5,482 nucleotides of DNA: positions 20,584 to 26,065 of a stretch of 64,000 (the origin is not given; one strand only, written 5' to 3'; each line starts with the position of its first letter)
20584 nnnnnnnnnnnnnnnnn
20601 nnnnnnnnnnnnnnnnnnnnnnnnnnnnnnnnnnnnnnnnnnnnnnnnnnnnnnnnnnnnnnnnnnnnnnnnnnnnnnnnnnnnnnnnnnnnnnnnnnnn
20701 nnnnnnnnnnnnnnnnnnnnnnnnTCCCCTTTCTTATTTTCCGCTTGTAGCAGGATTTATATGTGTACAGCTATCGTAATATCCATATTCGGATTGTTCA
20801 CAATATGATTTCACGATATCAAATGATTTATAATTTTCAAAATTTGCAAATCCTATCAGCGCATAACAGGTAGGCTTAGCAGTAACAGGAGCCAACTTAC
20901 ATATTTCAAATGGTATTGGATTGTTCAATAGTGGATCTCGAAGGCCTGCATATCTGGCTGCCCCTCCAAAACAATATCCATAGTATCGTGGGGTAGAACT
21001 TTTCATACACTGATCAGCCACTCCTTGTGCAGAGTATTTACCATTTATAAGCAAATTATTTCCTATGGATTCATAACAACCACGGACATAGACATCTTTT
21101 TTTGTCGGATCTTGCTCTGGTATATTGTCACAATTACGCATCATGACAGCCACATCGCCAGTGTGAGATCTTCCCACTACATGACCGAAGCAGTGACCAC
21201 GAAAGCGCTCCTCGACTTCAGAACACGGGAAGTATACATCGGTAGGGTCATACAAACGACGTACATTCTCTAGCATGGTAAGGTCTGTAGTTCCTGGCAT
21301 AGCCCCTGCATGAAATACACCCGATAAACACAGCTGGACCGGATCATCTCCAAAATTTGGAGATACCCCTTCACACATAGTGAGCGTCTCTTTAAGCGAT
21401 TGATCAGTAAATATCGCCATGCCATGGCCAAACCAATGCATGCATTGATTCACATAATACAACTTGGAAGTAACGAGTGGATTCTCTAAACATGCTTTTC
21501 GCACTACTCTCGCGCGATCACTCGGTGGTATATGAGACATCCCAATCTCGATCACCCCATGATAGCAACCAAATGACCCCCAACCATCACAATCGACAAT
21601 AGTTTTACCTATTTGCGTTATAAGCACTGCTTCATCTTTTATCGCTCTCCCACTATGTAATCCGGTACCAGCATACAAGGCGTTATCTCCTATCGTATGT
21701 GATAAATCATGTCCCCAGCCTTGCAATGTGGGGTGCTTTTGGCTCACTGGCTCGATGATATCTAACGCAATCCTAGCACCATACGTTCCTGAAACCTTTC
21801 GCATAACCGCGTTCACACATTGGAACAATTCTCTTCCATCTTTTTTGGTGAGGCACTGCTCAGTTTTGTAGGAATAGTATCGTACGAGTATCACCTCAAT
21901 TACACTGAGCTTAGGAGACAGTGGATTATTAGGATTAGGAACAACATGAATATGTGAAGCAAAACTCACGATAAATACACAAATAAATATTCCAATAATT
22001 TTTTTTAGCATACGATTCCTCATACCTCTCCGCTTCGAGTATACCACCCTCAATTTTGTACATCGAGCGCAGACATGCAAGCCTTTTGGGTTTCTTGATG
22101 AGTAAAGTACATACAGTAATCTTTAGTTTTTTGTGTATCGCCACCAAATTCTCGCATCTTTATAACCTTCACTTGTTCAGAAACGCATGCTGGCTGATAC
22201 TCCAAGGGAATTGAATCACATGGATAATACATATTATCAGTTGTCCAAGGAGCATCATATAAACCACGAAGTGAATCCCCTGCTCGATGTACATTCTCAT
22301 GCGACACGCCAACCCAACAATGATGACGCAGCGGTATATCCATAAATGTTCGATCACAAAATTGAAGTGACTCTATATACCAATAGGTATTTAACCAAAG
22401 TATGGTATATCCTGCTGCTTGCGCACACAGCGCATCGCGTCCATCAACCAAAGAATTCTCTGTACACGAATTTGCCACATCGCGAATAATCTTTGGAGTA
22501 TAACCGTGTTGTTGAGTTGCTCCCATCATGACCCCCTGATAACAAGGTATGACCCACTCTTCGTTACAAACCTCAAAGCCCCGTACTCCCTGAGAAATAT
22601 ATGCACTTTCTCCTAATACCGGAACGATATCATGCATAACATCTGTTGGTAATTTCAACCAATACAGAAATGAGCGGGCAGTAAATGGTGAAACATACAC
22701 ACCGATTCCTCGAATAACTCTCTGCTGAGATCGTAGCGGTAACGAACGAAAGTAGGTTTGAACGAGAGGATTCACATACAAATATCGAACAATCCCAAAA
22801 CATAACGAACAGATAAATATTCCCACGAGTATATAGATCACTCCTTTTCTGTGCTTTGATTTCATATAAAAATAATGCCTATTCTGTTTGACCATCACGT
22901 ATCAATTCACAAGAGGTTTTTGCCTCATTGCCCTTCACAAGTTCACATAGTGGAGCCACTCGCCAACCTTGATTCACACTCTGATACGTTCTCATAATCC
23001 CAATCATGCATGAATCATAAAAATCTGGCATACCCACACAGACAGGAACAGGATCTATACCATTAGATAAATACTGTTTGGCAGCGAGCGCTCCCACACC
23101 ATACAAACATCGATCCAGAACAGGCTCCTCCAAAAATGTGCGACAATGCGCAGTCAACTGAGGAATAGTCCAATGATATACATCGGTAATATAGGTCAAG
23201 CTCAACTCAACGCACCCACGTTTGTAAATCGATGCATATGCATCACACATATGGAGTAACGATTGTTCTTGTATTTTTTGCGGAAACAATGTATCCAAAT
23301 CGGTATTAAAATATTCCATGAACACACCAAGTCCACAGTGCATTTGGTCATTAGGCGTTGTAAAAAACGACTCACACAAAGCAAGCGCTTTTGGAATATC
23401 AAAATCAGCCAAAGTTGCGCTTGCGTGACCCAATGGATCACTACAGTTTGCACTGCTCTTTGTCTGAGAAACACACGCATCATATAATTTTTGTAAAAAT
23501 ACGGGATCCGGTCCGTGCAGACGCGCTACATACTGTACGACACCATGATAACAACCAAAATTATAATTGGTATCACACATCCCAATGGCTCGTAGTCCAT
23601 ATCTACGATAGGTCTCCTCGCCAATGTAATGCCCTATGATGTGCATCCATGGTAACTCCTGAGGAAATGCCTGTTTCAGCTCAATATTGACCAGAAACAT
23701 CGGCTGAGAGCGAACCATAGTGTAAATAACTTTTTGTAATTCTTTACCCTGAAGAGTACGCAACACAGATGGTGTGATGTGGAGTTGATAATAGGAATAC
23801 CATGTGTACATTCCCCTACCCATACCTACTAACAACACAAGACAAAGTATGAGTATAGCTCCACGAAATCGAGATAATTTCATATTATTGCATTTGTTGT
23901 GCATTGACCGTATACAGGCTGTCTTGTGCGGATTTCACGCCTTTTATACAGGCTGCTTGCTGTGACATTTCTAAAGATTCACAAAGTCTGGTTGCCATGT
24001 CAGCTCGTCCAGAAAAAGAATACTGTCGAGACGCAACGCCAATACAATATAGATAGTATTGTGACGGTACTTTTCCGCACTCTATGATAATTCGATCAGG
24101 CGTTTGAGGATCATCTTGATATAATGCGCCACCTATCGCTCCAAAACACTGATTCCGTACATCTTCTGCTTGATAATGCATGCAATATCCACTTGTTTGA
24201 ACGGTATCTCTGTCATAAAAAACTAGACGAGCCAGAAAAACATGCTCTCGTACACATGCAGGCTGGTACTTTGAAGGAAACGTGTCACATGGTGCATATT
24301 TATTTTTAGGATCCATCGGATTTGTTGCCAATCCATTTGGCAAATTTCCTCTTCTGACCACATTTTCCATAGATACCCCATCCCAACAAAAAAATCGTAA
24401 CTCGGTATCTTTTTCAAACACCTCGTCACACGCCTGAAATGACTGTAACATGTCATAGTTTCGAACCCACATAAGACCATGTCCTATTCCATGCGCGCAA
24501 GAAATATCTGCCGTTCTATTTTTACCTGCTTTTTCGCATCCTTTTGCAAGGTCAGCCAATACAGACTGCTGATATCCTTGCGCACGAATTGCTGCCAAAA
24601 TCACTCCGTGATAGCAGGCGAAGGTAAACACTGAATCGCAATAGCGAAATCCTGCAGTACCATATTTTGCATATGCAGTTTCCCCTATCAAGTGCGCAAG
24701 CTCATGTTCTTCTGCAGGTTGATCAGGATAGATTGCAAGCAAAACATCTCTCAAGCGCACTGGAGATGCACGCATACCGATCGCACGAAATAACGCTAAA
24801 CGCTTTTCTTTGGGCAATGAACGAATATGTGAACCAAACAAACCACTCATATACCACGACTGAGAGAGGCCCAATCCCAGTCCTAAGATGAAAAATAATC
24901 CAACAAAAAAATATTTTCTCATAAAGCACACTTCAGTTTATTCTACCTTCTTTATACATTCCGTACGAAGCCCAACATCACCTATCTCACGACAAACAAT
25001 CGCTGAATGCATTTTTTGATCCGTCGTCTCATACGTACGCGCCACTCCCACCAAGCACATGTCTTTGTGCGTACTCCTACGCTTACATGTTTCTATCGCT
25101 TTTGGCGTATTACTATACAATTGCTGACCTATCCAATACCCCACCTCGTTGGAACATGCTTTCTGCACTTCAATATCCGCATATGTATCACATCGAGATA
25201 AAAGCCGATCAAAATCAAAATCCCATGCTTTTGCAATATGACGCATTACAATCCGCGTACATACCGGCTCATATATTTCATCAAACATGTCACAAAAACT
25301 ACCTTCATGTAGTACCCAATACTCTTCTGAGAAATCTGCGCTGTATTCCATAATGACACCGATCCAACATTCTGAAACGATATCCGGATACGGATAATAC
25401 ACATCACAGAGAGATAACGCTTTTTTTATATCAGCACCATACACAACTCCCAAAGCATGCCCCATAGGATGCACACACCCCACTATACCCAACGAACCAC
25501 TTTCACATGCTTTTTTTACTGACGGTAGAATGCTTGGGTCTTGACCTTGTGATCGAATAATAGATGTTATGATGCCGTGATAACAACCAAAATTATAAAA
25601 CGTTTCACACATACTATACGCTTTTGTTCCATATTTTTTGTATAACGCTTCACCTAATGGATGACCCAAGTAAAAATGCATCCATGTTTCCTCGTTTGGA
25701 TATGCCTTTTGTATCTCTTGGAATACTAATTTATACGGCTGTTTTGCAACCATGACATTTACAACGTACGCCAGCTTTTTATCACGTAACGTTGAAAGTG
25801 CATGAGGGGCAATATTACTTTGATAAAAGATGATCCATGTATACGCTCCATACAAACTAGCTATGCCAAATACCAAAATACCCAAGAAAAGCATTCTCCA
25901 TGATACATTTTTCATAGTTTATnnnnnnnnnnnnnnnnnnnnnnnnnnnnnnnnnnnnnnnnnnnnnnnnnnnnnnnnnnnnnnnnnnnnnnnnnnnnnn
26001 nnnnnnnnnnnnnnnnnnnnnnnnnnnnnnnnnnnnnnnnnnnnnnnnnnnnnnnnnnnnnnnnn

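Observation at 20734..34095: Eleven tandem paralogs of an uncharacterised membrane-anchored Cys-pair / His-motif repeat protein family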

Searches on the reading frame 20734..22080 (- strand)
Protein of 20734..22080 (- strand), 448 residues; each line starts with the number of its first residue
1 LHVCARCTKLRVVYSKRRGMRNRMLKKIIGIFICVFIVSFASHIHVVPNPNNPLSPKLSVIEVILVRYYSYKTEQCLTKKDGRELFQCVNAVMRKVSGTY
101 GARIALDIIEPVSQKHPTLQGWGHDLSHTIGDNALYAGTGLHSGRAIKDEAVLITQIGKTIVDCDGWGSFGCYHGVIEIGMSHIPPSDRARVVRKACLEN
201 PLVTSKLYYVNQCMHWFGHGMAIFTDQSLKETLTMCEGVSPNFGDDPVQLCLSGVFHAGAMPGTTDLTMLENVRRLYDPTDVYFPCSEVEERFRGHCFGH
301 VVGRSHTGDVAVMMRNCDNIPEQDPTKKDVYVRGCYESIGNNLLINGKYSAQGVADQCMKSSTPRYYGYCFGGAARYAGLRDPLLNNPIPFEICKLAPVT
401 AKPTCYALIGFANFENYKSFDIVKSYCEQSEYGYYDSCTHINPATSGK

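Call 3: search_protein_families(library=pfam, proteins=[window:20734-22080:-], max_evalue=1)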
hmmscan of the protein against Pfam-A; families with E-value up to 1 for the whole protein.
window:20734-22080:- (448 aa): 0 families

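Call 4: search_protein_families(library=ncbifam, proteins=[window:20734-22080:-], max_evalue=1)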
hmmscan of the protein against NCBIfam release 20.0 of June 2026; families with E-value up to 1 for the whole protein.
window:20734-22080:- (448 aa): 0 families

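Call 69: search_protein_families(library=padloc, proteins=[window:20734-22080:-], max_evalue=0.01)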
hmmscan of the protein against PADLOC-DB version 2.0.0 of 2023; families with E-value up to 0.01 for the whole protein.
window:20734-22080:- (448 aa): 0 families

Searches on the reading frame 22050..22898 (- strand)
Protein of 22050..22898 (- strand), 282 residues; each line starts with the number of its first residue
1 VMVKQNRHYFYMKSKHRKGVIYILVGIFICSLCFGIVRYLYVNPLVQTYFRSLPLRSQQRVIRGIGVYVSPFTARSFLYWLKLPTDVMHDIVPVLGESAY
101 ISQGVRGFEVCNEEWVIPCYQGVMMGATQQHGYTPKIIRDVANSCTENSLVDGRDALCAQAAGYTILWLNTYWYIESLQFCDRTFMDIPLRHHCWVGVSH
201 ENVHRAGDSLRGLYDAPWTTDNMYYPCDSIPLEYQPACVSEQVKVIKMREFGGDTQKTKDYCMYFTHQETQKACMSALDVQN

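Call 3: search_protein_families(library=pfam, proteins=[window:22050-22898:-], max_evalue=1)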
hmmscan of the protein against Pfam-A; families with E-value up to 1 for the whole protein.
window:22050-22898:- (282 aa): 2 families
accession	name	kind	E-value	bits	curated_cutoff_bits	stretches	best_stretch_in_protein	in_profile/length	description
PF09835.14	DUF2062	-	0.17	12.3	27.4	1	17-50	109-142/147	Uncharacterized protein conserved in bacteria (DUF2062)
PF17870.6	Insulin_TMD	-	0.53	10.8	33.4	1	9-32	2-26/47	Insulin receptor trans-membrane segment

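Call 4: search_protein_families(library=ncbifam, proteins=[window:22050-22898:-], max_evalue=1)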
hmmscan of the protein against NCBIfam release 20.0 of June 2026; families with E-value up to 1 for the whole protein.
window:22050-22898:- (282 aa): 0 families

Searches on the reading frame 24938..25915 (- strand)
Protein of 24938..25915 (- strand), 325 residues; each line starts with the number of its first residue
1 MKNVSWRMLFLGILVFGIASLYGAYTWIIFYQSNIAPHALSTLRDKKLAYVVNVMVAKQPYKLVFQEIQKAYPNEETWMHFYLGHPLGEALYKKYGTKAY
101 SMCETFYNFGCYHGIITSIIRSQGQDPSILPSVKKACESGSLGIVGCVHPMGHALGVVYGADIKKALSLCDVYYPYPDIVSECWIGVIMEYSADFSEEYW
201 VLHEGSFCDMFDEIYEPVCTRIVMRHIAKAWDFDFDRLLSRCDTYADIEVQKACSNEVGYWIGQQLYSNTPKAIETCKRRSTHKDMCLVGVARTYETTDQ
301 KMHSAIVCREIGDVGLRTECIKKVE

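Call 3: search_protein_families(library=pfam, proteins=[window:24938-25915:-], max_evalue=1)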
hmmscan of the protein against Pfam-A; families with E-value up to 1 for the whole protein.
window:24938-25915:- (325 aa): 1 family
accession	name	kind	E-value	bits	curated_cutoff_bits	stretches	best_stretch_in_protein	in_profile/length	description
PF13858.11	DUF4199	-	0.1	13.5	32.3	1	6-72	64-128/165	Protein of unknown function (DUF4199)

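Call 4: search_protein_families(library=ncbifam, proteins=[window:24938-25915:-], max_evalue=1)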
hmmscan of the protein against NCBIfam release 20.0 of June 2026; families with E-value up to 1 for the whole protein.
window:24938-25915:- (325 aa): 0 families
